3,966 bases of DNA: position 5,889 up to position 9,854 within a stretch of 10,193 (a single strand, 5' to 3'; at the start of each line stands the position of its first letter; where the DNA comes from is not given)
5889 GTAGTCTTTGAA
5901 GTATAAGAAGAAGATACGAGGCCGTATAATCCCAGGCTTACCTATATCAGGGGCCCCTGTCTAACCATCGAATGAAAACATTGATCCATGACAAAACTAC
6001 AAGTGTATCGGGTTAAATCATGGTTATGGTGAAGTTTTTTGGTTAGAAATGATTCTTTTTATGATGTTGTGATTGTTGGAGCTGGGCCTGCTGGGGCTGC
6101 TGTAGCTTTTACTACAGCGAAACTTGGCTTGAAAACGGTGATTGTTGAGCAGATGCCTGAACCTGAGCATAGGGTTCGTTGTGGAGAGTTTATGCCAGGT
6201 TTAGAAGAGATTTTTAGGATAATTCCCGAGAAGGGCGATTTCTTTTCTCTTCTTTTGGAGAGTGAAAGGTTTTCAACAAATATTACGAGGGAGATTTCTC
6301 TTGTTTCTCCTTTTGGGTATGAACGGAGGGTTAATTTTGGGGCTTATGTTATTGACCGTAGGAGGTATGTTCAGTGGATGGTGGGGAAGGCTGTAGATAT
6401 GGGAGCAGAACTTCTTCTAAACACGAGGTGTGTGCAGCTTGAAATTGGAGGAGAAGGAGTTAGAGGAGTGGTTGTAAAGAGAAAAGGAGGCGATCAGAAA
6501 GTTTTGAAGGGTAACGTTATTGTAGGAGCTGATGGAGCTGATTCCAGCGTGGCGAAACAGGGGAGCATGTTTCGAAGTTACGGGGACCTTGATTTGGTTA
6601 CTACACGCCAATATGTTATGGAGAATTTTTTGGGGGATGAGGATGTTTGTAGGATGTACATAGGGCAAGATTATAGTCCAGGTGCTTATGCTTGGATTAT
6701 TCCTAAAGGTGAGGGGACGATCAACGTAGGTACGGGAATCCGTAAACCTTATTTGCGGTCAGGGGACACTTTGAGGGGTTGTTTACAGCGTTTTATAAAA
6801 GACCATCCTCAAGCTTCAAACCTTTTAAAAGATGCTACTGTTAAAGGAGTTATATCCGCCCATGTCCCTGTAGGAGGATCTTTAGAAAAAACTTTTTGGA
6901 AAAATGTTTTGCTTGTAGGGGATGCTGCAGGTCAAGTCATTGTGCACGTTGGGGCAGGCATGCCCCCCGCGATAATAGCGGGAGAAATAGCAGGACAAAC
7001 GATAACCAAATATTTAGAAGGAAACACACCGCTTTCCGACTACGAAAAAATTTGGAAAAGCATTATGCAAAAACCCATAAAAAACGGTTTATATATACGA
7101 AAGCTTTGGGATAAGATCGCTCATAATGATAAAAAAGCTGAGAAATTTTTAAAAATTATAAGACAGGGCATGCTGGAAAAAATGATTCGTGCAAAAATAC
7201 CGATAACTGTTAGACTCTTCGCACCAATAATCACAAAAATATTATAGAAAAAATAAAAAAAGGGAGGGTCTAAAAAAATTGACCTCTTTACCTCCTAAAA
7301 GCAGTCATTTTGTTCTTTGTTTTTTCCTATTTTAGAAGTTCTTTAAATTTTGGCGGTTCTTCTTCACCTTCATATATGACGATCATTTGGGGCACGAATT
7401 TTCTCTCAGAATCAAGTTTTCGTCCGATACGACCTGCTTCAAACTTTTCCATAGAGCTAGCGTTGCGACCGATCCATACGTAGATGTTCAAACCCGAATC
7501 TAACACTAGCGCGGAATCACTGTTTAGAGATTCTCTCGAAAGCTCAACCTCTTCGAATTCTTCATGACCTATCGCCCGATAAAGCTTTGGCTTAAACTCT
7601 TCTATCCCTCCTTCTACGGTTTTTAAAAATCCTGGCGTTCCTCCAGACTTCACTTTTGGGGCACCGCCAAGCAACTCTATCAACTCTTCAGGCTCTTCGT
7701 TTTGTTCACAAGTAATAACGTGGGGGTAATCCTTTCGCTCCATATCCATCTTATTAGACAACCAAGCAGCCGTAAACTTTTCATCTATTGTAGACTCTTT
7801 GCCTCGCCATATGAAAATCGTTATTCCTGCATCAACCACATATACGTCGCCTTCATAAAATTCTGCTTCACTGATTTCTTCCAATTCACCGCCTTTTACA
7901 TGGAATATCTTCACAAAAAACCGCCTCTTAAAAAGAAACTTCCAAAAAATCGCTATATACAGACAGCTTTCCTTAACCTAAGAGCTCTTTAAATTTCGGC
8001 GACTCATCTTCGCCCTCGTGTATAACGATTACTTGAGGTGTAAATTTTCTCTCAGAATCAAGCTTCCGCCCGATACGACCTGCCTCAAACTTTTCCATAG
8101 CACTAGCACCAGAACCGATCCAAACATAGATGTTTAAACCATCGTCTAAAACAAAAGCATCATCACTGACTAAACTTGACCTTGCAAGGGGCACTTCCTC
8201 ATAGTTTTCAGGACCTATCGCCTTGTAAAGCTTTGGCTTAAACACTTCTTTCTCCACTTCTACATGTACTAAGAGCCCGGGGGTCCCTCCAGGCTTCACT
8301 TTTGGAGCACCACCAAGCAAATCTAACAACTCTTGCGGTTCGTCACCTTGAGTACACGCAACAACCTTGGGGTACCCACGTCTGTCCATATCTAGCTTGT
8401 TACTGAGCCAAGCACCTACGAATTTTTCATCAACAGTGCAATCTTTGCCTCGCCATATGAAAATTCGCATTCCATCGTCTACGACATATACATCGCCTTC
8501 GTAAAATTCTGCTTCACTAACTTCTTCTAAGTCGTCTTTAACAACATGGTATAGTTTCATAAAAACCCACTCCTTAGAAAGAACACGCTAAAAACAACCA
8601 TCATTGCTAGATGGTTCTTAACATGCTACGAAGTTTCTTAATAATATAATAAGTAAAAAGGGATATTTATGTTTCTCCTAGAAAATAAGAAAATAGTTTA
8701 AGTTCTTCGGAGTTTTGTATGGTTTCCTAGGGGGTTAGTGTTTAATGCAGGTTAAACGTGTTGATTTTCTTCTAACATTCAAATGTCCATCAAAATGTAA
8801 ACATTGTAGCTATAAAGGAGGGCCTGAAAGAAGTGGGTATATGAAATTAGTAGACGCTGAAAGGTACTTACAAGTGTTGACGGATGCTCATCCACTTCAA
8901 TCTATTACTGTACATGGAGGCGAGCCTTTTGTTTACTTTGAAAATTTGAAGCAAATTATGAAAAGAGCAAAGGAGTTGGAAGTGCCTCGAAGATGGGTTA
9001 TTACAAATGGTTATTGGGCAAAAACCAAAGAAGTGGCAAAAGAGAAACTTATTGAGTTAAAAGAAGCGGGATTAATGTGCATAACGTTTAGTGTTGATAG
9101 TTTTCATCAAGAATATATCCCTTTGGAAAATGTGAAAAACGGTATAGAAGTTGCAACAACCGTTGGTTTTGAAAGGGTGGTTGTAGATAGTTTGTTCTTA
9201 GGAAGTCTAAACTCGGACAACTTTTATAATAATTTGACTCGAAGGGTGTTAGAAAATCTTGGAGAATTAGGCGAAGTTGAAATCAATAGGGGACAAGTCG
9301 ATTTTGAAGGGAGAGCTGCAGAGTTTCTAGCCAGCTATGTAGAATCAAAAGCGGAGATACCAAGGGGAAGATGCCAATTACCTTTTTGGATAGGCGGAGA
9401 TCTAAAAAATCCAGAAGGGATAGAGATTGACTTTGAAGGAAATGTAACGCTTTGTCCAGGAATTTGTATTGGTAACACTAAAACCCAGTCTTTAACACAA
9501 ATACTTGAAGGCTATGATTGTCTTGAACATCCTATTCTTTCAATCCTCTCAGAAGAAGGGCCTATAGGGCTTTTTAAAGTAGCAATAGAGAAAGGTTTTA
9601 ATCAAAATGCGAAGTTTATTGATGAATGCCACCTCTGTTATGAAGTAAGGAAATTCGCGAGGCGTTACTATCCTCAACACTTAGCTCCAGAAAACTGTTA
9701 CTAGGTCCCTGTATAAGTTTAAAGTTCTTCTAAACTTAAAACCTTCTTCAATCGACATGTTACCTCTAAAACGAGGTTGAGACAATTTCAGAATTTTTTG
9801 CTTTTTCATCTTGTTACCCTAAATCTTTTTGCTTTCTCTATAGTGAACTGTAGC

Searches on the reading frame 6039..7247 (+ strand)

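Call 9: search_protein_families(library=pfam, proteins=[window:6039-7247:+], max_evalue=0.01)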
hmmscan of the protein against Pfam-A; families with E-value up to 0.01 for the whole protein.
window:6039-7247:+ (402 aa): 13 families
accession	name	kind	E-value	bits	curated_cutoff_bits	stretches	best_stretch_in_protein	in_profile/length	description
PF22578.2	GGR_cat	-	1.2e-16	60.8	27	1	185-260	1-75/88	Geranylgeranyl reductase catalytic domain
PF01494.25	FAD_binding_3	-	2e-15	57.3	22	1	8-312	2-308/349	FAD binding domain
PF01266.30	DAO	-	5.8e-13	49.5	27.9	2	102-281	143-322/353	FAD dependent oxidoreductase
PF00890.30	FAD_binding_2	-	9.6e-10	38.6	20.4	1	9-41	1-33/414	FAD binding domain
PF12831.13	FAD_oxidored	-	7.7e-09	35.8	27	1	9-39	1-31/416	FAD dependent oxidoreductase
PF07992.20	Pyr_redox_2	-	2.4e-06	27.6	26.1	1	8-102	1-58/291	Pyridine nucleotide-disulphide oxidoreductase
PF05834.18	Lycopene_cycl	-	2.3e-05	24.1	23.4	1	9-42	1-36/380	Lycopene cyclase protein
PF01946.23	Thi4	-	3.3e-05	23.7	26.2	1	8-38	18-49/235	Thi4 family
PF00070.33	Pyr_redox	-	9.7e-05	23.2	22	0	10-42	2-34/82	Pyridine nucleotide-disulphide oxidoreductase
PF01134.28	GIDA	-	0.0002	21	22.1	1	9-38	1-30/391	Glucose inhibited division protein A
PF03486.20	HI0933_like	-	0.00024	21.1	50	1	9-46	2-39/244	HI0933-like protein Rossmann domain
PF13738.12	Pyr_redox_3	-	0.0017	18.1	30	1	11-38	1-29/305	Pyridine nucleotide-disulphide oxidoreductase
PF13450.12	NAD_binding_8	-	0.002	18.8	21.9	1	12-42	1-31/68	NAD(P)-binding Rossmann-like domain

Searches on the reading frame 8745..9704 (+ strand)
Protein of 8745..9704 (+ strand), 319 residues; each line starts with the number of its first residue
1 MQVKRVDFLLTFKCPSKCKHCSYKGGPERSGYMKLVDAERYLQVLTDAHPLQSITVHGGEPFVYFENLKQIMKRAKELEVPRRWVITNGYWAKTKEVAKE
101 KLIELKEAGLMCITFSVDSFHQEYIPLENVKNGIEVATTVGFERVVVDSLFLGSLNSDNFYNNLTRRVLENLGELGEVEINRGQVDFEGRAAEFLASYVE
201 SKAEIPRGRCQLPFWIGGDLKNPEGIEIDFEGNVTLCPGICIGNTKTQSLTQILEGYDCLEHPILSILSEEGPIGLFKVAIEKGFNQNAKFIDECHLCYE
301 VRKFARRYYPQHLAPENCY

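Call 9: search_protein_families(library=pfam, proteins=[window:8745-9704:+], max_evalue=0.01)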
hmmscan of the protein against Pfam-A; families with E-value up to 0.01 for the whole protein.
window:8745-9704:+ (319 aa): 3 families
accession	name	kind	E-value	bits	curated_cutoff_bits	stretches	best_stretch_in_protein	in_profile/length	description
PF04055.27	Radical_SAM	-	8.6e-14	52.5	29.5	1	10-151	3-149/166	Radical SAM superfamily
PF13353.11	Fer4_12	-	1.5e-06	29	22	1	11-105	12-108/137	4Fe-4S single cluster domain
PF13186.11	SPASM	-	0.003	18.3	21.5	1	226-258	8-47/67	Iron-sulfur cluster-binding domain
